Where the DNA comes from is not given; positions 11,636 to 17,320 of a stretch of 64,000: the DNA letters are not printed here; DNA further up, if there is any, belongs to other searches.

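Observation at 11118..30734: Candidate undescribed system: kinase/c-di-GMP megaprotein + five-member surface-lipoprotein array + TPR/pseudo-histidine-kinase pair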

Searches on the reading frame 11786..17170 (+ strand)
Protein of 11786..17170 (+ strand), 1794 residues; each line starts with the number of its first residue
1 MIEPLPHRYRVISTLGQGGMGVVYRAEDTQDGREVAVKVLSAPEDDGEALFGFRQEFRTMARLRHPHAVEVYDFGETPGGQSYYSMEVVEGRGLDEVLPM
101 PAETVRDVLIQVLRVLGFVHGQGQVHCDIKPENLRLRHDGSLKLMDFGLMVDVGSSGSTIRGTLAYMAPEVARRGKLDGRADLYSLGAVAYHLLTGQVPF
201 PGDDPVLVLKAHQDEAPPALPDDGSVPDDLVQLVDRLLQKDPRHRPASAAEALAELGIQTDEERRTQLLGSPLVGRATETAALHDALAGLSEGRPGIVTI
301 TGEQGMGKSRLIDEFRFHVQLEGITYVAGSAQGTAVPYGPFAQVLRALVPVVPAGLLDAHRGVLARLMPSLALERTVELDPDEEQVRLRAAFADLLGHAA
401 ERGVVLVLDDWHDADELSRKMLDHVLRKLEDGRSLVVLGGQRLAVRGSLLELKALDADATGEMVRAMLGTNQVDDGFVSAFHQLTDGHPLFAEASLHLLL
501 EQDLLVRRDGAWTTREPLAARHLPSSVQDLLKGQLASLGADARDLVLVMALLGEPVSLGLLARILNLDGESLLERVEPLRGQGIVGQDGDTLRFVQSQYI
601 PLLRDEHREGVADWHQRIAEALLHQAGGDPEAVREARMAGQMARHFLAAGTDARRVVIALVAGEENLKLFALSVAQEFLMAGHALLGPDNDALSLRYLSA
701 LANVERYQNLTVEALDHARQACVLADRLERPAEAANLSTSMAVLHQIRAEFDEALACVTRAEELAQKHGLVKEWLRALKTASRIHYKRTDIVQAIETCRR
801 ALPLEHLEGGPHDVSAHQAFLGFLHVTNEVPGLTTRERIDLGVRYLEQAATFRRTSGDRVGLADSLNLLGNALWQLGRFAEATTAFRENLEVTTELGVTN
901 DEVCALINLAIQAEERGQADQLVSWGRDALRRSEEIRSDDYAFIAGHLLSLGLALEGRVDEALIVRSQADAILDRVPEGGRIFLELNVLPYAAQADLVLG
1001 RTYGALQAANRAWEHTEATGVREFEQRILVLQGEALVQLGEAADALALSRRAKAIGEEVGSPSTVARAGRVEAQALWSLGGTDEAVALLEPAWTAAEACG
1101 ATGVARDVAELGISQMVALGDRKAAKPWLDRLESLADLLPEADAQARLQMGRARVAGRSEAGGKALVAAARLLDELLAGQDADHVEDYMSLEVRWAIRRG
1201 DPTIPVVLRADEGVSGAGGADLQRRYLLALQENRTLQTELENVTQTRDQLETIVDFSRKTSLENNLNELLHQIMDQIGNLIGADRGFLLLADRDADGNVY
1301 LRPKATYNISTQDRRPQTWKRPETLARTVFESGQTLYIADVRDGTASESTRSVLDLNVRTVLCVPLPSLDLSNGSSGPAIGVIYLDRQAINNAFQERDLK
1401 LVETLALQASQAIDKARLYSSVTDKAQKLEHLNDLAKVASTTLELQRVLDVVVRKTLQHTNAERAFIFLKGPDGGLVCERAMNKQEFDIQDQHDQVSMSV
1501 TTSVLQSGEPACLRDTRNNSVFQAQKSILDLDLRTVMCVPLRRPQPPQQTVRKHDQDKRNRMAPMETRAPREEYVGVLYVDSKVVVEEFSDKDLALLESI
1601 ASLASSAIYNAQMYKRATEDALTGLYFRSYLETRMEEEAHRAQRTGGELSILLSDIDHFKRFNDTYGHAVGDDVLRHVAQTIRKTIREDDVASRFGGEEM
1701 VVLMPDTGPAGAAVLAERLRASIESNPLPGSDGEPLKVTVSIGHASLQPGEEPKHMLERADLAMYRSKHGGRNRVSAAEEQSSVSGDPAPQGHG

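Call 4: search_protein_families(library=pfam, proteins=[window:11786-17170:+], max_evalue=0.01)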
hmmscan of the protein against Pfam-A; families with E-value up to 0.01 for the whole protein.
window:11786-17170:+ (1794 aa): 17 families
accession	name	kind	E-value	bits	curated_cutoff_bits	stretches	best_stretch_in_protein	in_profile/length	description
PF00069.31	Pkinase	-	4.3e-46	157.9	31.7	1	9-253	1-258/263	Protein kinase domain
PF00990.26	GGDEF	-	5.9e-44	150.1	23.8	1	1618-1774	2-161/161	Diguanylate cyclase, GGDEF domain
PF01590.32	GAF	-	2.8e-27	96.3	22.4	2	1265-1413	1-133/133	GAF domain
PF13191.12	AAA_16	-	2.6e-26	93.6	32.6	1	272-437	1-166/167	AAA ATPase domain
PF07714.23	PK_Tyr_Ser-Thr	-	8.5e-24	84.7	23.1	1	12-247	4-250/258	Protein tyrosine and serine/threonine kinase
PF13185.12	GAF_2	-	6.8e-21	75.4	28.6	2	1264-1414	2-136/136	GAF domain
PF13492.12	GAF_3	-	5e-14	53.2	27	1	1266-1414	2-128/129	GAF domain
PF13424.12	TPR_12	-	6.2e-12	46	30.1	2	836-892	16-74/77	Tetratricopeptide repeat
PF03109.22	ABC1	-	8e-07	28.9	22.9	1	81-154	142-218/244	ABC1 atypical kinase-like domain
PF00515.34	TPR_1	-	5.3e-06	26.5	27.8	0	863-891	1-29/34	Tetratricopeptide repeat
PF13401.12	AAA_22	-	3.8e-05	24.5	27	1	294-431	4-109/130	AAA domain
PF17874.7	TPR_MalT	-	4.9e-05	23.2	45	2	705-934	11-233/336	MalT-like TPR region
PF11849.14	DUF3369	-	6.2e-05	23.8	27.2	1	1240-1296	11-68/168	Domain of unknown function (DUF3369)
PF07719.23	TPR_2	-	7.6e-05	23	27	0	863-888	1-26/34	Tetratricopeptide repeat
PF14531.12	Kinase-like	-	0.00019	21.3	25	1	110-241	152-285/289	Kinase-like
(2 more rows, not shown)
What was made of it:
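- Checked: Giant gene: one ORF at 11786-17170 (+), 1794 aa. Pfam finds Pkinase 9-253, AAA_16 272-437, TPR/TPR_MalT about 705-934, two GAF stretches (best 1265-1413) and GGDEF 1618-1774 (call 4).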

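Call 7: search_protein_families(library=ncbifam, proteins=[window:11786-17170:+], max_evalue=0.01)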
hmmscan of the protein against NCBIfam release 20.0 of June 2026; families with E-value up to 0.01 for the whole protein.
window:11786-17170:+ (1794 aa): 38 families (the best 25 are shown)
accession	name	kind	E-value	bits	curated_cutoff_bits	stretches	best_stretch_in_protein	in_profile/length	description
NF033483.0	PknB_PASTA_kin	equivalog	3.6e-69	234.3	450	1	5-266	5-275/563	Stk1 family PASTA domain-containing Ser/Thr kinase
NF041606.1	dguan_cyc_DgcA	equivalog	2.9e-55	187.6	370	1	1571-1778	131-339/340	diguanylate cyclase DgcA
TIGR00254.1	GGDEF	domain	4.8e-52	176.1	37.4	1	1615-1778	3-167/168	diguanylate cyclase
NF007135.0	PRK09581.1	equivalog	2.5e-51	175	474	1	1615-1778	290-455/457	PleD family two-component system response regulator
NF007380.0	PRK09894.1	equivalog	2.3e-48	165.1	256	1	1595-1784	109-293/296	diguanylate cyclase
NF038266.1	diguan_SiaD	equivalog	3e-48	164.4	290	1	1610-1775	87-252/252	biofilm regulation diguanylate cyclase SiaD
TIGR03903.1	TOMM_kin_cyc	equivalog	2.6e-42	144.8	705.75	2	32-254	3-241/1267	TOMM system kinase/cyclase fusion protein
NF052427.1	StpK7MSMEG_1200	equivalog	1.5e-41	142.5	900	1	8-252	8-261/601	serine/threonine protein kinase StpK7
NF047741.1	antiphage_MADS6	equivalog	4.6e-40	137.7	460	2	7-123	495-611/612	methylation-associated defense system protein kinase MAD6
NF047654.1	DiguCycDgcRLepto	equivalog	8.9e-39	133.1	500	1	1593-1775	109-293/295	diguanylate cyclase DgcR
NF007423.1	PRK09966.1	equivalog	1.9e-38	132.4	325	1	1595-1768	216-390/390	diguanylate cyclase DgcN/YfiN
NF051473.1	DigCycDgcsShew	equivalog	4.6e-36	124.7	400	1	1588-1774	102-287/291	diguanylate cyclase DgcS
NF038150.1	lanthi_synth_IV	equivalog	2.7e-30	105.4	650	1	6-262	188-459/851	class IV lanthionine synthetase LanL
NF011955.1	PRK15426.1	equivalog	1.8e-29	102.3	408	1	1616-1779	397-562/564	cellulose biosynthesis regulator diguanylate cyclase DgcQ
NF007599.0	PRK10245.1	equivalog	3.6e-29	101.4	402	1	1616-1777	209-369/371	diguanylate cyclase AdrA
NF045675.1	PhdiestaseDibA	equivalog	1.3e-22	79.9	980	1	1612-1774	198-360/623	phosphodiesterase DibA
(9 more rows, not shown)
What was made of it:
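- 11786..17170 (+): Giant cytoplasmic signalling protein: Hanks-type Ser/Thr kinase, STAND NTPase (AAA_16), TPR, two GAF domains and a GGDEF diguanylate cyclase (GGEEM with an RxxD I-site). No membrane segment. Pfam and NCBIfam (calls 4, 7).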

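Call 22: find_homologous_proteins(query=window:11786-17170:+, max_evalue=1e-100)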
Query window:11786-17170:+ (1794 aa): 60 proteins with E <= 1e-100 among 8000 candidates.
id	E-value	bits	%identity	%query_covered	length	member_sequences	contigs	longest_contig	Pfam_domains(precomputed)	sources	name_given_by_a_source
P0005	0.0e+0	3951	100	100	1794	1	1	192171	PF07714.24,PF00069.32,PF13185.13,PF01590.33,PF00515.35,PF03109.23,PF13424.13,PF13492.13,PF00990.27,PF13191.13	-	-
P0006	0.0e+0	3348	84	100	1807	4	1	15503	PF07714.24,PF00069.32,PF13185.13,PF01590.33,PF03109.23,PF13424.13,PF13492.13,PF00990.27,PF13191.13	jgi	-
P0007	0.0e+0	3001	77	100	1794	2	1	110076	PF07714.24,PF00069.32,PF13185.13,PF17874.8,PF01590.33,PF13424.13,PF13492.13,PF13401.13,PF00990.27,PF13191.13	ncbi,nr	ncbi:MAG: diguanylate cyclase [Candidatus Sericytochromatia bacterium]|nr:diguanylate cyclase [Candi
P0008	0.0e+0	1647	49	99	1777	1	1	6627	PF13185.13,PF13492.13,PF00990.27,PF13191.13,PF13374.13,PF07714.24,PF00069.32,PF17874.8,PF01590.33,PF00515.35,PF03109.23,PF13424.13,PF14531.13,PF13181.13,PF07719.24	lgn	-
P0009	0.0e+0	1619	48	99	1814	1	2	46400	PF13185.13,PF13492.13,PF00990.27,PF13191.13,PF13374.13,PF07714.24,PF00069.32,PF01590.33,PF00515.35,PF13424.13,PF14531.13,PF13181.13,PF07719.24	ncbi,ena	-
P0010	0.0e+0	1603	48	100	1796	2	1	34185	PF07714.24,PF00069.32,PF13185.13,PF17874.8,PF01590.33,PF03109.23,PF13424.13,PF14531.13,PF13492.13,PF00990.27,PF13191.13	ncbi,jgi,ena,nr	ncbi:MAG: diguanylate cyclase [Candidatus Sericytochromatia bacterium]|nr:diguanylate cyclase [Candi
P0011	0.0e+0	1558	47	98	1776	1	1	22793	PF10602.16,PF13185.13,PF13492.13,PF00990.27,PF13191.13,PF07714.24,PF00069.32,PF17874.8,PF01590.33,PF00515.35,PF03109.23,PF13424.13,PF14531.13,PF13181.13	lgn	-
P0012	0.0e+0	1551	47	99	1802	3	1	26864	PF10602.16,PF13185.13,PF13492.13,PF00990.27,PF13191.13,PF07714.24,PF00069.32,PF17874.8,PF01590.33,PF00515.35,PF03109.23,PF13424.13,PF14531.13,PF07719.24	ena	-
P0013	0.0e+0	1117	39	99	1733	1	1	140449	PF13185.13,PF13176.13,PF13492.13,PF00990.27,PF11849.15,PF13191.13,PF07714.24,PF00069.32,PF17874.8,PF01590.33,PF00515.35,PF03109.23,PF13424.13,PF13181.13,PF07719.24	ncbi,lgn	-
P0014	0.0e+0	1112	40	99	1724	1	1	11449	PF13185.13,PF13176.13,PF13492.13,PF00990.27,PF13191.13,PF07714.24,PF00069.32,PF17874.8,PF01590.33,PF00515.35,PF03109.23,PF13424.13,PF13181.13,PF07719.24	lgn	-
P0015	0.0e+0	1108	39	100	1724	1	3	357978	PF13185.13,PF13176.13,PF13492.13,PF00990.27,PF11849.15,PF13191.13,PF07714.24,PF00069.32,PF17874.8,PF01590.33,PF03109.23,PF13424.13,PF14531.13,PF07719.24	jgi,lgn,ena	jgi:diguanylate cyclase (GGDEF)-like protein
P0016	0.0e+0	1086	39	99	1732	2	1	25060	PF13185.13,PF13176.13,PF13492.13,PF00990.27,PF13191.13,PF13374.13,PF07714.24,PF00069.32,PF17874.8,PF01590.33,PF00515.35,PF03109.23,PF13424.13,PF13181.13,PF07719.24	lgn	-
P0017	2.6e-279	948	36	79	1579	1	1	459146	PF12862.14,PF13185.13,PF13176.13,PF13492.13,PF13401.13,PF00990.27,PF13191.13,PF07714.24,PF00069.32,PF01590.33,PF00515.35,PF03109.23,PF13424.13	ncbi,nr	ncbi:diguanylate cyclase [bacterium]|nr:diguanylate cyclase [bacterium]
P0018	8.8e-272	923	36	79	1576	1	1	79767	PF07714.24,PF00069.32,PF13185.13,PF01590.33,PF00515.35,PF03109.23,PF13424.13,PF13492.13,PF00990.27,PF07719.24,PF13191.13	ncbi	ncbi:MAG TPA: diguanylate cyclase [Pantanalinema sp.]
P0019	4.6e-266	904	45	60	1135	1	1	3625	PF07714.24,PF00069.32,PF03109.23,PF13424.13,PF14531.13,PF13191.13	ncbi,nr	ncbi:MAG: protein kinase, partial [Cyanobacteria bacterium NC_groundwater_1444_Ag_S-0.65um_54_12]|nr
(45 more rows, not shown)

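Call 23: find_encoding_contigs(protein=P0010, flank=10000, max_places=2)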
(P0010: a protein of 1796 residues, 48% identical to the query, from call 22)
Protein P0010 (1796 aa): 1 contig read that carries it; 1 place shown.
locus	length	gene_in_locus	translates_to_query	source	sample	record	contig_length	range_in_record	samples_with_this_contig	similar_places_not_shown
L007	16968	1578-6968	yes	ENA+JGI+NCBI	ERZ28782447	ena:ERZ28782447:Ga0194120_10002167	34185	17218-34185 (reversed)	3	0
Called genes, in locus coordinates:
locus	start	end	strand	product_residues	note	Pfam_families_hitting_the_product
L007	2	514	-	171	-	PF13620:CarboxypepD_reg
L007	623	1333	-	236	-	-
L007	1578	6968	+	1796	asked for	PF00069:Pkinase, PF07714:PK_Tyr_Ser-Thr, PF13191:AAA_16, PF13424:TPR_12, PF13424:TPR_12, PF01590:GAF, PF13185:GAF_2, PF13492:GAF_3, +5 more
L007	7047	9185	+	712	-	-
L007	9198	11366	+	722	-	PF01436:NHL (faint)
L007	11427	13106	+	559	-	-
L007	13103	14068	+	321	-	-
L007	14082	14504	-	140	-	-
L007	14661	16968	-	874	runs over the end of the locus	PF01799:Fer2_2, PF01315:Ald_Xan_dh_C, PF02738:MoCoBD_1, PF20256:MoCoBD_2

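Call 24: find_encoding_contigs(protein=P0009, flank=10000, max_places=2)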
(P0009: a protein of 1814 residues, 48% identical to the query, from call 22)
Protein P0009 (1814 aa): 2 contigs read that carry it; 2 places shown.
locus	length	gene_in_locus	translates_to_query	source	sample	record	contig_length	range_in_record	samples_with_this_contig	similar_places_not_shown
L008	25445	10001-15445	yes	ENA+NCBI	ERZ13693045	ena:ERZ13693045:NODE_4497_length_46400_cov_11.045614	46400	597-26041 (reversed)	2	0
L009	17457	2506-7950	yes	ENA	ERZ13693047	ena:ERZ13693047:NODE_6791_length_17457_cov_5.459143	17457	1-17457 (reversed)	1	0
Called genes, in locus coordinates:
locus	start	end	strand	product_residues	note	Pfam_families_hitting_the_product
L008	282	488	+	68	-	-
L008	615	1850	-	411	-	PF10023:Aminopep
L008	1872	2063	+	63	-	-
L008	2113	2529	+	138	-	-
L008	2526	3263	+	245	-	-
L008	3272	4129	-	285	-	-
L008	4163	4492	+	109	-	-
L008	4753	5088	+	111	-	-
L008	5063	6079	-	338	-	PF00672:HAMP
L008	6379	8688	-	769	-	-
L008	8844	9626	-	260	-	-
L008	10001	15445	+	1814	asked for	PF00069:Pkinase, PF07714:PK_Tyr_Ser-Thr, PF13191:AAA_16, PF13424:TPR_12, PF01590:GAF, PF13185:GAF_2, PF13492:GAF_3, PF01590:GAF, +6 more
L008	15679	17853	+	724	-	PF01436:NHL (faint), PF25021:TEN_NHL (weak)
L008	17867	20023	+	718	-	PF01436:NHL (faint)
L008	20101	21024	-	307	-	-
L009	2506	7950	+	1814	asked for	PF00069:Pkinase, PF07714:PK_Tyr_Ser-Thr, PF13191:AAA_16, PF13424:TPR_12, PF01590:GAF, PF13185:GAF_2, PF13492:GAF_3, PF01590:GAF, +6 more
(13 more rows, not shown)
